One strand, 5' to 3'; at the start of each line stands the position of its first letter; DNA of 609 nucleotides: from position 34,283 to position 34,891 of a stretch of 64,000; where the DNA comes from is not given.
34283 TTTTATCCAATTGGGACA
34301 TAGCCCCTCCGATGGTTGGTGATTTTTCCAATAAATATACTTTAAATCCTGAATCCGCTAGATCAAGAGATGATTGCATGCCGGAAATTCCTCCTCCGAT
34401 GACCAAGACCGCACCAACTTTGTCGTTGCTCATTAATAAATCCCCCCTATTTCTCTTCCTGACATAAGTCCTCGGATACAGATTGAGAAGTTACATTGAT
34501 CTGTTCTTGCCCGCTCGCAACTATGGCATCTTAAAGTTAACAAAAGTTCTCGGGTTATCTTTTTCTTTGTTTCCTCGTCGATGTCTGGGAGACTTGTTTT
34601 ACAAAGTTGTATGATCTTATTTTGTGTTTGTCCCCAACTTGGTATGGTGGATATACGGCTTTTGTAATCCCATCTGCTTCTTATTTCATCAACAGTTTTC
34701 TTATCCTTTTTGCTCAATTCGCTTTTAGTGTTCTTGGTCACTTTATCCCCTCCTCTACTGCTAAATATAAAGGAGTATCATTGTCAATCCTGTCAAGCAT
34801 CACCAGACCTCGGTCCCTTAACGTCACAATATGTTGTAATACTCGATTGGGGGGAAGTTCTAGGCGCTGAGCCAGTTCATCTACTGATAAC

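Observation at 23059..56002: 33-kb unidirectional array of nine hdrA-like genes interleaved with eight mvhD genes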

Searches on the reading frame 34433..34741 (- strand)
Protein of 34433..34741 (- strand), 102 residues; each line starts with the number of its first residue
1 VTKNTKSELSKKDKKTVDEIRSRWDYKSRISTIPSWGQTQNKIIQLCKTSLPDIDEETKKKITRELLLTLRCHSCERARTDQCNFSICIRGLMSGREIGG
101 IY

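Call 4: search_protein_families(library=pfam, proteins=[window:34433-34741:-], max_evalue=0.001)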
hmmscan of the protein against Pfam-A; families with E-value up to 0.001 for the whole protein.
window:34433-34741:- (102 aa): 0 families

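Call 31: search_protein_families(library=ncbifam, proteins=[window:34433-34741:-], max_evalue=0.001)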
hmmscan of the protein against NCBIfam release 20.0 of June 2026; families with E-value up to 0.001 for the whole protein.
window:34433-34741:- (102 aa): 0 families

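Call 42: search_solved_structures(query=A2, max_evalue=10, show_alignments=1)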
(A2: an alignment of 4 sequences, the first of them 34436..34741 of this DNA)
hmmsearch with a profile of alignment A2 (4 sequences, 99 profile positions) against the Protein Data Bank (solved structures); distinct sequences matched with E-value up to 10: 2.
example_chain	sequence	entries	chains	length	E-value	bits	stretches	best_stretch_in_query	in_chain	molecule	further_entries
7aih_BD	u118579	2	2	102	0.42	13.6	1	56-81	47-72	mL97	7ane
7ooc_M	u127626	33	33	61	1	12.4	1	70-88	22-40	30S ribosomal protein S14 type Z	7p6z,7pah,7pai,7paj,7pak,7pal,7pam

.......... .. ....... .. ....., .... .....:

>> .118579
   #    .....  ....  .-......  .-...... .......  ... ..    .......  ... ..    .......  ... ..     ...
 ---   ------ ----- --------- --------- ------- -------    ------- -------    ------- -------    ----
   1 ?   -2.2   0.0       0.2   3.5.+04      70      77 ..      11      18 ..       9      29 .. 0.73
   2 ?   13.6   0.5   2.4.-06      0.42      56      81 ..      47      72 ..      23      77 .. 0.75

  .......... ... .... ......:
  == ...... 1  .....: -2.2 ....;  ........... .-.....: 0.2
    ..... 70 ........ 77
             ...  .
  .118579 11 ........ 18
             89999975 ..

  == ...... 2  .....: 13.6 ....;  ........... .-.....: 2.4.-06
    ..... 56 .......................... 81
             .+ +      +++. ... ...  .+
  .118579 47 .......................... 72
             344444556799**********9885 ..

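Call 50: predict_structure(alignment_id=A2)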
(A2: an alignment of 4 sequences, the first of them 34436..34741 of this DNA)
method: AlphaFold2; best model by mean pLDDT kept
length: 102 residues; sequences in the alignment: 4
mean_pLDDT: 57.1   pTM: 0.29
mean pLDDT of the five models: 57.1, 57.0, 56.5, 55.7, 54.1
residues with pLDDT >= 90: 0; 70-90: 22; 50-70: 36; < 50: 44
segments of 3 or more residues with pLDDT < 50: 1-5, 28-34, 71-102
pLDDT, mean of each block of 10 residues (from residue 1): 55 80 61 52 65 72 60 44 45 42 30
secondary structure, 60 per line:
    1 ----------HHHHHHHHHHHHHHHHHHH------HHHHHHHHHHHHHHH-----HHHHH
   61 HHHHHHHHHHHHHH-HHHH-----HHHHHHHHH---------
elements in order: H11-29 H36-50 H56-74 H76-79 H85-93

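Call 51: search_protein_representatives(alignment_id=A2)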
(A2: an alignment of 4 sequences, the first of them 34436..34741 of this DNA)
Query: 4 sequences, 99 profile positions. Proteins with E-value up to 0.001 (for the whole library): 7; up to 1e-10: 6; up to 1e-30: 2. The best 7 are listed.
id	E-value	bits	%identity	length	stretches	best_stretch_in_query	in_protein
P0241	1.3e-38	146.8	-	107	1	7-98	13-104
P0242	2.2e-33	130.1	-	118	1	4-98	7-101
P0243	4.8e-28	113.0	-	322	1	26-96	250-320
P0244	2.1e-22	94.9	-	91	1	10-94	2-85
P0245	4.8e-20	87.3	-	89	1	15-97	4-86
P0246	6.5e-17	77.2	-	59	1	44-97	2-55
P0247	1.4e-10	56.9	-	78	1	12-68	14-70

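Call 53: find_homologous_proteins(query=P0243, max_evalue=1e-10)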
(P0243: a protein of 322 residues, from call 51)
Query P0243 (322 aa): 6019 proteins with E <= 1e-10 among 8000 candidates; the best 120 are listed.
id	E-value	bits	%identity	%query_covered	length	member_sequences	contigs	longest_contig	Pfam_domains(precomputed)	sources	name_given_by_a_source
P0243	1.9e-213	726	100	100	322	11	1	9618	PF02662.22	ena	-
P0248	1.5e-196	670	90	100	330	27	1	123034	PF02662.22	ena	-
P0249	2.3e-194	663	89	100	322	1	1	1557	PF02662.22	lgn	-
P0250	3.5e-189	646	93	96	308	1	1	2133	PF02662.22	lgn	-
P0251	3.0e-175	600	86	95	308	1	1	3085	PF02662.22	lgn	-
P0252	6.6e-155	533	75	93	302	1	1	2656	PF02662.22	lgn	-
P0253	5.0e-149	514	76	90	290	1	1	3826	PF02662.22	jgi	jgi:coenzyme F420-reducing hydrogenase delta subunit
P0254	1.2e-147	510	75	90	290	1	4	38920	PF02662.22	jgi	jgi:coenzyme F420-reducing hydrogenase delta subunit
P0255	4.4e-147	508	76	90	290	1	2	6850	PF02662.22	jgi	jgi:coenzyme F420-reducing hydrogenase delta subunit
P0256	4.4e-132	458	60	100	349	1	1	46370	PF12840.14,PF02662.22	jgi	jgi:coenzyme F420-reducing hydrogenase delta subunit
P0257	2.4e-130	453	59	100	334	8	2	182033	PF12840.14,PF02662.22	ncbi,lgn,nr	ncbi:MAG: hydrogenase iron-sulfur subunit [Methanomassiliicoccales archaeon]|nr:MAG: hydrogenase iro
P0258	5.2e-130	452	59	100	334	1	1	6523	PF12840.14,PF02662.22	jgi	-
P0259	1.7e-128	447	58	100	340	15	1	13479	PF02662.22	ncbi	-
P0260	1.4e-126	440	57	100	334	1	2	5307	PF02662.22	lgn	-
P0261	2.0e-119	417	54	100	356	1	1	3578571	PF02662.22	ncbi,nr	ncbi:MAG: hydrogenase iron-sulfur subunit [Thermoplasmata archaeon]|nr:MAG: hydrogenase iron-sulfur 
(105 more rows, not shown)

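Call 63: predict_structure(alignment_id=A3)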
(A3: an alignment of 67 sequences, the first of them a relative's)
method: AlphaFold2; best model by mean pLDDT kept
length: 334 residues; sequences in the alignment: 67
mean_pLDDT: 82.0   pTM: 0.77
mean pLDDT of the five models: 82.0, 81.3, 79.3, 79.3, 78.5
residues with pLDDT >= 90: 155; 70-90: 106; 50-70: 46; < 50: 27
segments of 3 or more residues with pLDDT < 50: 24-30, 321-324, 326-334
pLDDT, mean of each block of 10 residues (from residue 1): 64 80 47 73 75 92 92 67 86 97 96 80 94 94 94 94 86 89 93 96 96 95 95 95 93 94 79 69 80 77 63 51 48 39
secondary structure, 60 per line:
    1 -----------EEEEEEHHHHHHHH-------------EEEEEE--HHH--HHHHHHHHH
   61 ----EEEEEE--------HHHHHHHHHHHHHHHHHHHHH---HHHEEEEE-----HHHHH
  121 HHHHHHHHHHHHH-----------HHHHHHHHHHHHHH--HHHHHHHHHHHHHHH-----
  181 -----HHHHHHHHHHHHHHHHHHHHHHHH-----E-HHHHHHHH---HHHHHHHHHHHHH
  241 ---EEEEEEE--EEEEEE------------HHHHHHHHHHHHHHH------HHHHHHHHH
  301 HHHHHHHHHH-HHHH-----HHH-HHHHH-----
elements in order: E12-17 H18-25 E39-44 H52-60 E65-70 H79-99 E106-110 H116-133 H145-158 H161-175 H186-209 H217-224 H228-240 E244-250 E253-258 H271-285 H292-310 H312-315 H325-329

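Call 66: fold_search(model_id=the predicted structure, library=pdb)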
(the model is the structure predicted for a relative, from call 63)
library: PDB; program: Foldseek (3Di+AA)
matches with E <= 10: 1440; with E <= 0.001: 4
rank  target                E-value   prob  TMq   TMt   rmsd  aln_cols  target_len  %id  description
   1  5odh_D                4.1e-13  1.00  0.37  0.87   1.7       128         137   52  Heterodisulfide reductase / [NiFe]-hydrogenase complex from Methanothermococcus thermolithotrophicus soaked with heter (released 2017-08-30)
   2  5odc_D                4.5e-13  1.00  0.37  0.86   1.7       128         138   52  Heterodisulfide reductase / [NiFe]-hydrogenase complex from Methanothermococcus thermolithotrophicus at 2.3 A resoluti (released 2017-08-30)
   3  8rvu_F                9.2e-13  1.00  0.37  0.92   1.8       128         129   55  CryoEM structure of the Elp-Hdr complex of Methanothermobacter marburgensis state 2 (composite structure) (released 2025-05-14)
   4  7bkb_F                5.0e-12  1.00  0.37  0.88   1.7       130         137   51  Formate dehydrogenase - heterodisulfide reductase - formylmethanofuran dehydrogenase complex from Methanospirillum hun (released 2021-09-29)
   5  1kz9_C                6.3e-03  1.00  0.25  0.47   5.8       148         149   11  Mutant Enzyme L119F Lumazine Synthase from S.pombe (released 2002-07-24)
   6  5jbr_A                7.0e-03  1.00  0.20  0.40  10.1       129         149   16  Crystal structure of uncharacterized protein Bcav_2135 from Beutenbergia cavernae (released 2016-04-20)
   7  1kz6_A                1.0e-02  1.00  0.26  0.50   5.3       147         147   12  Mutant enzyme W63Y/L119F Lumazine Synthase from S.pombe (released 2002-07-24)
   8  1kz6_C                1.0e-02  1.00  0.25  0.48   5.8       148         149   10  Mutant enzyme W63Y/L119F Lumazine Synthase from S.pombe (released 2002-07-24)
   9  1kz9_E                1.3e-02  1.00  0.25  0.47   5.9       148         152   10  Mutant Enzyme L119F Lumazine Synthase from S.pombe (released 2002-07-24)
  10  1kyv_A                1.5e-02  1.00  0.25  0.49   5.7       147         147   10  Lumazine Synthase from S.pombe bound to riboflavin (released 2002-07-24)
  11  2obx_B                1.5e-02  0.99  0.23  0.44   8.0       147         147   14  Lumazine synthase RibH2 from Mesorhizobium loti (Gene mll7281, Swiss-Prot entry Q986N2) complexed with inhibitor 5-Nit (released 2007-08-14)
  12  1kz9_A                1.6e-02  1.00  0.25  0.49   5.7       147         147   10  Mutant Enzyme L119F Lumazine Synthase from S.pombe (released 2002-07-24)
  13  1kz6_E                1.6e-02  1.00  0.25  0.47   5.8       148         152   11  Mutant enzyme W63Y/L119F Lumazine Synthase from S.pombe (released 2002-07-24)
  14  9yl5_E                1.8e-02  1.00  0.25  0.47   5.9       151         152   12  Crystal Structure of 6,7-dimethyl-8-ribityllumazine synthase from Bordetella pertussis in complex with 5-amino-6-(D-ri (released 2025-10-22)
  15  2obx_D                1.8e-02  0.96  0.20  0.39   8.8       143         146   13  Lumazine synthase RibH2 from Mesorhizobium loti (Gene mll7281, Swiss-Prot entry Q986N2) complexed with inhibitor 5-Nit (released 2007-08-14)
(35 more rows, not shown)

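Call 71: search_protein_families(library=pfam, proteins=[window:34436-34741:-, P0241, P0242, P0244, P0245], max_evalue=10)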
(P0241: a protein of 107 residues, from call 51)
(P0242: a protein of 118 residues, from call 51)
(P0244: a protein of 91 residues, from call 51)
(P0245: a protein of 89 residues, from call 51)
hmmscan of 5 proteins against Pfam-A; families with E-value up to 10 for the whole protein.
window:34436-34741:- (102 aa): 1 family
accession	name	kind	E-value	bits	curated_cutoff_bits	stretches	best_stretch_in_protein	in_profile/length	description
PF00935.25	Ribosomal_L44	-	1.4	9.7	25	1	57-82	41-66/76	Ribosomal protein L44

P0241 (107 aa): 0 families

P0242 (118 aa): 3 families
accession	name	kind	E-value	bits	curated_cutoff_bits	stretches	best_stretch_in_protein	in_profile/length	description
PF02748.20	PyrI_C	-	0.013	15.8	23.4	1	67-82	28-43/48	Aspartate carbamoyltransferase regulatory chain, metal binding domain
PF18319.7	Zn_ribbon_PriA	-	0.1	13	26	1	73-82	17-26/27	PriA DNA helicase Cys-rich region (CRR) domain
PF03918.19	CcmH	-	1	9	25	1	55-87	18-50/143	Cytochrome C biogenesis protein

P0244 (91 aa): 1 family
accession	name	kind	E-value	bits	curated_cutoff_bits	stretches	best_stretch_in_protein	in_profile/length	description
PF07106.19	TBPIP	-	0.13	12.7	22.8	1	30-51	29-50/62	TBPIP/Hop2 winged helix domain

P0245 (89 aa): 0 families
